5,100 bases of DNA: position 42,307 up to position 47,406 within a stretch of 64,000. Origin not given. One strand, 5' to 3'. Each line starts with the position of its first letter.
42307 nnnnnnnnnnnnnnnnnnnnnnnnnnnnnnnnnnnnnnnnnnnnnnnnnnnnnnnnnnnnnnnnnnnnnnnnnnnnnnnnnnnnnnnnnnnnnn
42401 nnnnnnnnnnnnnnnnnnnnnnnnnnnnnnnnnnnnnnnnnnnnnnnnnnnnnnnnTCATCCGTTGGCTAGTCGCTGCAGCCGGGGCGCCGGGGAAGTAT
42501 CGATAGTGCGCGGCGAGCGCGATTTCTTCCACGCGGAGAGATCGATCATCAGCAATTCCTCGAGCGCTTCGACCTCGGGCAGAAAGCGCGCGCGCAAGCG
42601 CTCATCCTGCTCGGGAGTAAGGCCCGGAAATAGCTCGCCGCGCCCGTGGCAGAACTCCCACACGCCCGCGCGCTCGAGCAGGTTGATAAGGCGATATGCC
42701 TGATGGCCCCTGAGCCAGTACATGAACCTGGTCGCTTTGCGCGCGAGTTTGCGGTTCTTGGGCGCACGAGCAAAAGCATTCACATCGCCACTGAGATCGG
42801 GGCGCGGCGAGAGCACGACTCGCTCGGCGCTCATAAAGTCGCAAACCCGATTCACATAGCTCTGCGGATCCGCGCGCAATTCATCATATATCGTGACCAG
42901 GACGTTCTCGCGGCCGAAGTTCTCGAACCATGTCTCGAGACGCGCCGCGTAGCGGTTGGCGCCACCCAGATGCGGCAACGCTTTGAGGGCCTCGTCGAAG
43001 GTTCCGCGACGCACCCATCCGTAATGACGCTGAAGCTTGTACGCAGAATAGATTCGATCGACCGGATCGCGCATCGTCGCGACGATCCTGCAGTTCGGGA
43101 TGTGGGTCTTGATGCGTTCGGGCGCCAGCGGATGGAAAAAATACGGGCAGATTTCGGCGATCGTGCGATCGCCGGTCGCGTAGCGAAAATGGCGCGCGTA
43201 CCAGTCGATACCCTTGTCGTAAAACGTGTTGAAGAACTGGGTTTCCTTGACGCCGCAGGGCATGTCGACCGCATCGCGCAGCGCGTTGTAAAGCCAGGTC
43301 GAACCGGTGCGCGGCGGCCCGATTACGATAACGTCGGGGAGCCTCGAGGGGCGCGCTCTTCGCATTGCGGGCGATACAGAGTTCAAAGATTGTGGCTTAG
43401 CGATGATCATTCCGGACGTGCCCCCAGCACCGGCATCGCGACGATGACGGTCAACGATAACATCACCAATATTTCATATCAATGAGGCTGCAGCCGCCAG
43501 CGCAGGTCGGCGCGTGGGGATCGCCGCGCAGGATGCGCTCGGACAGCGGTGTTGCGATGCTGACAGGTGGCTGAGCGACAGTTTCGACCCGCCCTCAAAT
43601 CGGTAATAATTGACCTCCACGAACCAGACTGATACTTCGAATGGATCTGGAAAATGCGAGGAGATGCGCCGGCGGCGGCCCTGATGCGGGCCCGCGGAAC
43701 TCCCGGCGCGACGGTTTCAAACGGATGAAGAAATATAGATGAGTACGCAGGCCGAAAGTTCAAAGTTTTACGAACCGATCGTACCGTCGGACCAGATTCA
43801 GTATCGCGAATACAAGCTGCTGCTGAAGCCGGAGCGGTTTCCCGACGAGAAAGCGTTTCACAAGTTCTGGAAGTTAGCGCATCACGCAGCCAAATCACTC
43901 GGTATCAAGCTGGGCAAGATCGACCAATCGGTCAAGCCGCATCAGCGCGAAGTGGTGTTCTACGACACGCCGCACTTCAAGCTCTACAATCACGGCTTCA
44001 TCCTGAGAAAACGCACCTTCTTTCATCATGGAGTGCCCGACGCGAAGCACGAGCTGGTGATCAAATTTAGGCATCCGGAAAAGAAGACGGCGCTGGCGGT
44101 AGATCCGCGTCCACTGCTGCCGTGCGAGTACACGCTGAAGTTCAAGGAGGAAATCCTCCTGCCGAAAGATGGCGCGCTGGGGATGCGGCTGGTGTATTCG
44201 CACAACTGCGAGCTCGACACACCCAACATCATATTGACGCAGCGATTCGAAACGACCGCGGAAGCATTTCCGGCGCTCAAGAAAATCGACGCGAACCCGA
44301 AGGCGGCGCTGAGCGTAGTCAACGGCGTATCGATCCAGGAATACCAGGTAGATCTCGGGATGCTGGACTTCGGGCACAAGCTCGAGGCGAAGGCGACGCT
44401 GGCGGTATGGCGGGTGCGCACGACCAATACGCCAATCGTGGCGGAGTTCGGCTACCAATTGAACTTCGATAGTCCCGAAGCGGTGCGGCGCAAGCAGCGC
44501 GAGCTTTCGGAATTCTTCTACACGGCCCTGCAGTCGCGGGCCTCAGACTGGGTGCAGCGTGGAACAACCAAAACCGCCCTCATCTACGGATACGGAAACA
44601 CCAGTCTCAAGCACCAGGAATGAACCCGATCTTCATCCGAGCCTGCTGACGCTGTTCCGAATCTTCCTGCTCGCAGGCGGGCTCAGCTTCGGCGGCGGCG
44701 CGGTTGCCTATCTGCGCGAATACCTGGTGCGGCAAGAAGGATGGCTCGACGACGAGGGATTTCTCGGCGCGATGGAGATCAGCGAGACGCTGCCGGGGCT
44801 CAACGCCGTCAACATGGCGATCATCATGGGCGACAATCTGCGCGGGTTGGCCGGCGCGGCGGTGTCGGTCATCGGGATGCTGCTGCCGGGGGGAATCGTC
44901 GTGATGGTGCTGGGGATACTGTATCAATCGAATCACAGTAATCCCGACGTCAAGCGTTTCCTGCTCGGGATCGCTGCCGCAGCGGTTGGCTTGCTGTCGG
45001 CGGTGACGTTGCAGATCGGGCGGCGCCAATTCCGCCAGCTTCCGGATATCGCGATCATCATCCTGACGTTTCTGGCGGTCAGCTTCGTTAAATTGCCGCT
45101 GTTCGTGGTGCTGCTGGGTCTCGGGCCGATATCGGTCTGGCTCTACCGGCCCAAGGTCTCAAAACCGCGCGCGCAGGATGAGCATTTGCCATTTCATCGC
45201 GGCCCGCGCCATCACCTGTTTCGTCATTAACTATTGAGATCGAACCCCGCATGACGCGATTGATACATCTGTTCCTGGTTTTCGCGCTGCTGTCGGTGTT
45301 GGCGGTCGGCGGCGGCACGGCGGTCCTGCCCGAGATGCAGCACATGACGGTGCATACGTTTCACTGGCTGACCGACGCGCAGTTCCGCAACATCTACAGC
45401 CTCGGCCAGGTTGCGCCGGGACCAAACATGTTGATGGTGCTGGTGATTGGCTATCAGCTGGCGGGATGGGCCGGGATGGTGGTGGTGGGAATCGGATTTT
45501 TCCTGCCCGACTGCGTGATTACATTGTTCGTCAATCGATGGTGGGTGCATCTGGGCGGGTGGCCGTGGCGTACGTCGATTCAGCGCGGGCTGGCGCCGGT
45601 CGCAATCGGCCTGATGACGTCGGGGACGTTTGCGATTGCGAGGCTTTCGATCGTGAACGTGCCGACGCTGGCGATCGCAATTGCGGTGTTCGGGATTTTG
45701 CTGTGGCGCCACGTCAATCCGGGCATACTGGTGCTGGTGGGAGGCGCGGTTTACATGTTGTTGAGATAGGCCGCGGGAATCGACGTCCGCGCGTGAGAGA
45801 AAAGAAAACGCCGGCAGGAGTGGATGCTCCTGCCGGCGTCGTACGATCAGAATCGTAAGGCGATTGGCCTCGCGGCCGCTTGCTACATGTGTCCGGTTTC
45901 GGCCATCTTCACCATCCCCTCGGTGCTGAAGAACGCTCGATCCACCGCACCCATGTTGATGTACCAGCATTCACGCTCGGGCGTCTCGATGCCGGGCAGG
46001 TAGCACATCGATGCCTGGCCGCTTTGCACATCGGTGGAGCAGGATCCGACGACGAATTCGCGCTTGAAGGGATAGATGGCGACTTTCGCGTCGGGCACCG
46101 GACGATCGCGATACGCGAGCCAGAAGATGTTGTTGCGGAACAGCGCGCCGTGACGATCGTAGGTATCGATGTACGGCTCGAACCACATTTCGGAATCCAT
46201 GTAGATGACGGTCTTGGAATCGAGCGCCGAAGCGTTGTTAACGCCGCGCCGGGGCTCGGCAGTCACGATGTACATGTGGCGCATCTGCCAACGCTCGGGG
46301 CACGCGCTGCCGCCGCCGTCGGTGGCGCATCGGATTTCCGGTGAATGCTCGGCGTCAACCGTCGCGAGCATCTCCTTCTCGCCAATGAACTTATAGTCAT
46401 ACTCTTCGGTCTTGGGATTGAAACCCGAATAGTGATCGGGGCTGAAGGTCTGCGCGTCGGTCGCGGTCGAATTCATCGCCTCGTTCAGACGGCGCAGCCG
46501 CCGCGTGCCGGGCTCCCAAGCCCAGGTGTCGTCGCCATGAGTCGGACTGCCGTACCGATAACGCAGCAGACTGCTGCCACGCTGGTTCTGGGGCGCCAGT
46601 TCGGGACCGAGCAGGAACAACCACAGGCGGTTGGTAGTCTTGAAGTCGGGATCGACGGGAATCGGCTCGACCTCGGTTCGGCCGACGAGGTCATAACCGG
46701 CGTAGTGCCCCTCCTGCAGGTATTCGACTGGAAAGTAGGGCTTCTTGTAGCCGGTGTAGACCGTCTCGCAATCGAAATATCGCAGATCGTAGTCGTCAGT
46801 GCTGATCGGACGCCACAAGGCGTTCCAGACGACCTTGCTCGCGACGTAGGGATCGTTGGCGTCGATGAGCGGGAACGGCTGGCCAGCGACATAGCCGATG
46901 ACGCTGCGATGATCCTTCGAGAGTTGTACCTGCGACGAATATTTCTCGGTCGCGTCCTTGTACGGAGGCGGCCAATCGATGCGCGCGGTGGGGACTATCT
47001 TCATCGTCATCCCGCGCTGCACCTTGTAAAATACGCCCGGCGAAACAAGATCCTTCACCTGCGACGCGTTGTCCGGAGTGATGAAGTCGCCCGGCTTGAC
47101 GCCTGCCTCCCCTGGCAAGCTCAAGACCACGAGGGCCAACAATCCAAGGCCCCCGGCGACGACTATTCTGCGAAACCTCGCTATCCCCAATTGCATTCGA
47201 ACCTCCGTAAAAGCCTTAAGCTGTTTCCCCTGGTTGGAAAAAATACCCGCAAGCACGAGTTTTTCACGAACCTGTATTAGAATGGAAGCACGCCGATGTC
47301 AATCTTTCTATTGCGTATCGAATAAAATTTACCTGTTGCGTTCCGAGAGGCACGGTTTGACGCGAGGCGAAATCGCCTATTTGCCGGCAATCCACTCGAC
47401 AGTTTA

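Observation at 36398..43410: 'Sulfo' glycoconjugate locus: SQD1-type UDP-sulfoquinovose synthase with three GT2 glycosyltransferases and three sulfotransferases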

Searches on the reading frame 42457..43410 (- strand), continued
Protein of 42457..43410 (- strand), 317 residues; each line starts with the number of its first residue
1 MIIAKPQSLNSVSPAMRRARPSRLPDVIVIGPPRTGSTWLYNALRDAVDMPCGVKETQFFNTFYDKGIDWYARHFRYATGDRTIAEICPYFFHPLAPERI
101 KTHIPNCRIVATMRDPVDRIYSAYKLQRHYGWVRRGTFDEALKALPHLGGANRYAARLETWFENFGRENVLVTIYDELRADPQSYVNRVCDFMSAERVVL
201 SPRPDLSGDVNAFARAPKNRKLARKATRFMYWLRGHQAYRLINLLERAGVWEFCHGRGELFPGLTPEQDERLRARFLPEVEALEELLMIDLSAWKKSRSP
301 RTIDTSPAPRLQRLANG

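Call 45: search_protein_families(library=pfam, proteins=[L047:1946-4414:+, L047:4570-5220:+, L047:5255-5710:+, L047:5620-6501:+, L047:6711-7310:+, L047:7291-8253:+, L047:8814-9404:+, L047:9415-9879:+, L047:11061-14114:+, L047:14147-15436:+], max_evalue=0.001)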
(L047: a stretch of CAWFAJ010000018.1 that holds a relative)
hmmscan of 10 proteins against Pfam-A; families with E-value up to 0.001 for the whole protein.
L047:1946-4414:+ (822 aa): 4 families
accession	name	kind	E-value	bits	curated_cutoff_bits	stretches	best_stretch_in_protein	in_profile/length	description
PF07244.20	POTRA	-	3.5e-65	217.1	21.3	5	310-388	1-79/79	Surface antigen variable number repeat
PF01103.29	Omp85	-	7e-49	167.5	24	1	491-819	1-322/325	Omp85 superfamily domain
PF08479.16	POTRA_2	-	2.6e-12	46.9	24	0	312-371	3-62/76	POTRA domain, ShlB-type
PF08478.15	POTRA_1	-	2.2e-05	25.1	23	0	393-421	3-31/69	POTRA domain, FtsQ-type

L047:4570-5220:+ (216 aa): 1 family
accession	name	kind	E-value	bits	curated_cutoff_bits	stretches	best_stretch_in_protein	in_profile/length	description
PF03938.19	OmpH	-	2.5e-29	102.8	32.4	1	29-166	1-139/141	Outer membrane protein (OmpH-like)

L047:5255-5710:+ (151 aa): 1 family
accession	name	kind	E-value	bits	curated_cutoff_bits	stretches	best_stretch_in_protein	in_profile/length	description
PF07977.19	FabA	-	8e-33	113.4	23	1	17-139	1-137/138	FabA-like domain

L047:5620-6501:+ (293 aa): 3 families
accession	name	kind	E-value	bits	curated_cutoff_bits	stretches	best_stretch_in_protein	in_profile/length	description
PF00132.30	Hexapep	-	5.7e-27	92.7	27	3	135-169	2-36/36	Bacterial transferase hexapeptide (six repeats)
PF13720.11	Acetyltransf_11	-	1.4e-24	86.7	24.5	1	206-288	1-82/82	Udp N-acetylglucosamine O-acyltransferase; Domain 2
PF25084.1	LbH_EIF2B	-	1.6e-06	28.5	54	0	37-95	9-65/105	EIF2B subunit epsilon LbH domain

L047:6711-7310:+ (199 aa): 2 families
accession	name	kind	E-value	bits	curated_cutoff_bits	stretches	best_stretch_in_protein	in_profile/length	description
PF06230.17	LpxI_C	-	1.1e-40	139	25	1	64-191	2-130/131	LpxI C-terminal domain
PF17930.7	LpxI_N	-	8.9e-11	42.3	25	1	1-58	71-127/129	LpxI N-terminal domain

L047:7291-8253:+ (320 aa): 4 families
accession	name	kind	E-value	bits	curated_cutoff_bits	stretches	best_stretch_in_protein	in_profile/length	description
PF01408.29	GFO_IDH_MocA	-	3.3e-26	92.8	24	1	8-124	1-120/120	Oxidoreductase family, NAD-binding Rossmann fold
PF22725.1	GFO_IDH_MocA_C3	-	1.7e-07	31.7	27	1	132-228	16-115/124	GFO/IDH/MocA C-terminal domain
PF01488.26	Shikimate_DH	-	0.00028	21.4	24.3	1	8-74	13-83/138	Shikimate / quinate 5-dehydrogenase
PF02254.24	TrkA_N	-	0.00055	20.7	23.8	0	11-52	2-41/116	TrkA-N domain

L047:8814-9404:+ (196 aa): 3 families
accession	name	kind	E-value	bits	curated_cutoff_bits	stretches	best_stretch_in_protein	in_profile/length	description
PF02630.20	SCO1-SenC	-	4.3e-24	85.4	22.8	1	42-170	5-133/134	SCO1/SenC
PF00578.27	AhpC-TSA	-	4.1e-06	27.2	26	1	38-107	5-71/124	AhpC/TSA family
PF08534.16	Redoxin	-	4.7e-05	23.7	26.6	1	38-106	6-75/148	Redoxin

L047:9415-9879:+ (154 aa): 1 family
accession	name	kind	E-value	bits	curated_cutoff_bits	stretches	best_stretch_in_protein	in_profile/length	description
PF13798.11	PCYCGC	-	5.1e-09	36.6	25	1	70-150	49-140/153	Protein of unknown function with PCYCGC motif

L047:11061-14114:+ (1017 aa): 4 families
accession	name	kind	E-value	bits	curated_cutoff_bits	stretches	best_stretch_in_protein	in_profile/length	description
PF02684.21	LpxB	-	1.9e-86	290.7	22.6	1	44-378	1-339/374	Lipid-A-disaccharide synthetase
PF00664.28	ABC_membrane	-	2.4e-48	165.6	28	1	444-720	2-272/274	ABC transporter transmembrane region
PF00005.33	ABC_tran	-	1.6e-29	103.7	25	1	783-932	1-137/137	ABC transporter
PF02463.25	SMC_N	-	9.4e-08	32.2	40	1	860-976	135-213/220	RecF/RecN/SMC N terminal domain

L047:14147-15436:+ (429 aa): 1 family
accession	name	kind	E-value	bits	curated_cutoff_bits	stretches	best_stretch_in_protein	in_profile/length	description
PF04413.22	Glycos_transf_N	-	1e-52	178.7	23.9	1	36-212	3-178/179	3-Deoxy-D-manno-octulosonic-acid transferase (kdotransferase)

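Call 46: search_protein_families(library=pfam, proteins=[L047:15440-16561:+, L047:16762-18015:+, L047:17688-18755:+, L047:19107-19859:-, L047:19529-20815:-, L047:10001-10891:+], max_evalue=0.001)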
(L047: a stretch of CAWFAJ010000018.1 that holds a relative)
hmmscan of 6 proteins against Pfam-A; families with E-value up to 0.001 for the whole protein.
L047:15440-16561:+ (373 aa): 1 family
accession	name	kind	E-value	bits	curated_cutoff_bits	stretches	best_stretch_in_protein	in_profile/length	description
PF02606.20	LpxK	-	2.1e-84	283.9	27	1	32-361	5-324/328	Tetraacyldisaccharide-1-P 4'-kinase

L047:16762-18015:+ (417 aa): 1 family
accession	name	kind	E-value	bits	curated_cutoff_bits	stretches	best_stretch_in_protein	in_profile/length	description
PF09594.16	GT87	-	8.2e-30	104.7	25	1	74-315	1-234/237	Glycosyltransferase family 87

L047:17688-18755:+ (355 aa): 0 families

L047:19107-19859:- (250 aa): 1 family
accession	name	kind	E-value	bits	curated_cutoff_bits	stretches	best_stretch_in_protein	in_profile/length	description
PF01042.26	Ribonuc_L-PSP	-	1.2e-38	132.2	27.3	1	131-247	2-120/121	Endoribonuclease L-PSP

L047:19529-20815:- (428 aa): 6 families
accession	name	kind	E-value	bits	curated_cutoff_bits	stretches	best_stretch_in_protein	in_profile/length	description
PF02824.27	TGS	-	2.6e-22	79.1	22.2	1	86-145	1-60/60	TGS domain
PF13291.12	ACT_4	-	2.1e-16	60.8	27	1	345-419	6-80/80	ACT domain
PF04607.23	RelA_SpoT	-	6.5e-15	55.8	27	1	2-44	69-112/113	Region found in RelA / SpoT proteins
PF19296.4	RelA_AH_RIS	-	7.1e-13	49.5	23.8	1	158-316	3-168/185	RelA/SpoT, AH and RIS domains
PF01842.31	ACT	-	3.4e-10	39.9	27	1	347-406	2-62/66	ACT domain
PF22629.2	ACT_AHAS_ss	-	0.00041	20.9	27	1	348-416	1-67/67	AHAS small subunit-like ACT domain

L047:10001-10891:+ (296 aa): 2 families
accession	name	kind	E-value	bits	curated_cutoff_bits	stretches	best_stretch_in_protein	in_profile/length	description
PF13469.12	Sulfotransfer_3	-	1e-21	78.7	27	2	81-179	114-212/216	Sulfotransferase family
PF00685.33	Sulfotransfer_1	-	4.8e-19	69.2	22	1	10-180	2-182/255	Sulfotransferase domain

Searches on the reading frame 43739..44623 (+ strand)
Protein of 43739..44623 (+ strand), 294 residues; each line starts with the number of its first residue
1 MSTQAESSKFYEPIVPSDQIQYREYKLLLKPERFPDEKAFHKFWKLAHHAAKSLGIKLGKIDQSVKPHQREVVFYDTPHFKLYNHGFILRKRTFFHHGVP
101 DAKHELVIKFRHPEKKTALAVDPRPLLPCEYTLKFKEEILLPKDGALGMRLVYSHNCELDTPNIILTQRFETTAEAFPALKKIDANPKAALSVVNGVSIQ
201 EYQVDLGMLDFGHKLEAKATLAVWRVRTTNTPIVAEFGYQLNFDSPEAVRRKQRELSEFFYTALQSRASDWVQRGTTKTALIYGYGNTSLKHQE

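Call 4: search_protein_families(library=pfam, proteins=[window:43739-44623:+], max_evalue=0.01)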
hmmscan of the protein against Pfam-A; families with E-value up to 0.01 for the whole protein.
window:43739-44623:+ (294 aa): 0 families

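Call 6: search_protein_families(library=ncbifam, proteins=[window:43739-44623:+], max_evalue=0.001)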
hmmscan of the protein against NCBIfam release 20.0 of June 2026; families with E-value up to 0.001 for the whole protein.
window:43739-44623:+ (294 aa): 0 families

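Call 42: search_protein_families(library=pfam, proteins=[window:43739-44623:+], max_evalue=0.1)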
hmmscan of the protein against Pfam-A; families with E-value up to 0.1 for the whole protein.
window:43739-44623:+ (294 aa): 0 families

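Call 56: search_solved_structures(query=window:43739-44623:+, max_evalue=1)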
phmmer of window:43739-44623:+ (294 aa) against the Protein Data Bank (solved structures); distinct sequences matched with E-value up to 1: 0.

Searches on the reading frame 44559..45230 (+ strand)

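Call 4: search_protein_families(library=pfam, proteins=[window:44559-45230:+], max_evalue=0.01)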
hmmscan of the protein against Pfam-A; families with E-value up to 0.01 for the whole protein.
window:44559-45230:+ (223 aa): 1 family
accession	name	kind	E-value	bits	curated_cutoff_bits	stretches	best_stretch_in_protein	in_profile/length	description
PF02417.20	Chromate_transp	-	7.9e-35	120.8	28.6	1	30-189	1-162/166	Chromate transporter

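Call 47: search_protein_families(library=ncbifam, proteins=[window:44559-45230:+], max_evalue=0.00001)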
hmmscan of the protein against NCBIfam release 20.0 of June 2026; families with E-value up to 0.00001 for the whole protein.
window:44559-45230:+ (223 aa): 3 families
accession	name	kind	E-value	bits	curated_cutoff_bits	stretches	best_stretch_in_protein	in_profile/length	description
TIGR00937.1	2A51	subfamily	4.3e-21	75.9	171.7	1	36-200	1-167/368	chromate efflux transporter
NF053759.1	ChrTpChrBBac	equivalog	1.9e-13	50.5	250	1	39-184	11-156/180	chromate efflux transporter ChrB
NF053760.1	ChrTpChrABac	equivalog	1.7e-10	41.4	250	1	30-179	4-158/178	chromate efflux transporter ChrA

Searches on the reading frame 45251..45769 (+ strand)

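Call 47: search_protein_families(library=ncbifam, proteins=[window:45251-45769:+], max_evalue=0.00001)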
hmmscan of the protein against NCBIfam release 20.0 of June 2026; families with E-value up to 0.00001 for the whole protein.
window:45251-45769:+ (172 aa): 3 families
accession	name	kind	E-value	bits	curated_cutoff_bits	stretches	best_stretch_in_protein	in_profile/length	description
TIGR00937.1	2A51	subfamily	4.9e-22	79.1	171.7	1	5-167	204-366/368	chromate efflux transporter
NF053760.1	ChrTpChrABac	equivalog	4.1e-15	56.4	250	1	4-163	3-166/178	chromate efflux transporter ChrA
NF053759.1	ChrTpChrBBac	equivalog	8.5e-11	41.9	250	1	15-162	12-163/180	chromate efflux transporter ChrB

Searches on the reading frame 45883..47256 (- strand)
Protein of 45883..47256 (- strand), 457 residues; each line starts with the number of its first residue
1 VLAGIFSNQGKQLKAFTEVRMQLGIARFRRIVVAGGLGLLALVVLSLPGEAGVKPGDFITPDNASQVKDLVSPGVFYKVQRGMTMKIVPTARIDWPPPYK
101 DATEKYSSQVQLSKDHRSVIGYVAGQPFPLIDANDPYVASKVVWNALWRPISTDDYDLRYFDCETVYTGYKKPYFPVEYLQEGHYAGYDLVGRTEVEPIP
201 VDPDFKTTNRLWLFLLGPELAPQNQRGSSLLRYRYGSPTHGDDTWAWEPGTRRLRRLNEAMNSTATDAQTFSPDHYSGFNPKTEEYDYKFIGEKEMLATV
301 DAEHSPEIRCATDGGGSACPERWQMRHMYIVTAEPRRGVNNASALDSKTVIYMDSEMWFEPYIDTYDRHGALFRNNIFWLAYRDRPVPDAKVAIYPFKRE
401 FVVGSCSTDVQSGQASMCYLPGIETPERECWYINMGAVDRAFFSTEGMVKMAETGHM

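Call 4: search_protein_families(library=pfam, proteins=[window:45883-47256:-], max_evalue=0.01)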
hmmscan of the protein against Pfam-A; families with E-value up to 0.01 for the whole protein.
window:45883-47256:- (457 aa): 2 families
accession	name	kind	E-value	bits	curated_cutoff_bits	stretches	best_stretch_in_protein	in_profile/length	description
PF07044.18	DUF1329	-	1e-37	130.7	23.1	1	59-401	2-323/368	Protein of unknown function (DUF1329)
PF17131.11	LolA_like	-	1.2e-07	32.1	30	1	221-374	11-129/184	Outer membrane lipoprotein-sorting protein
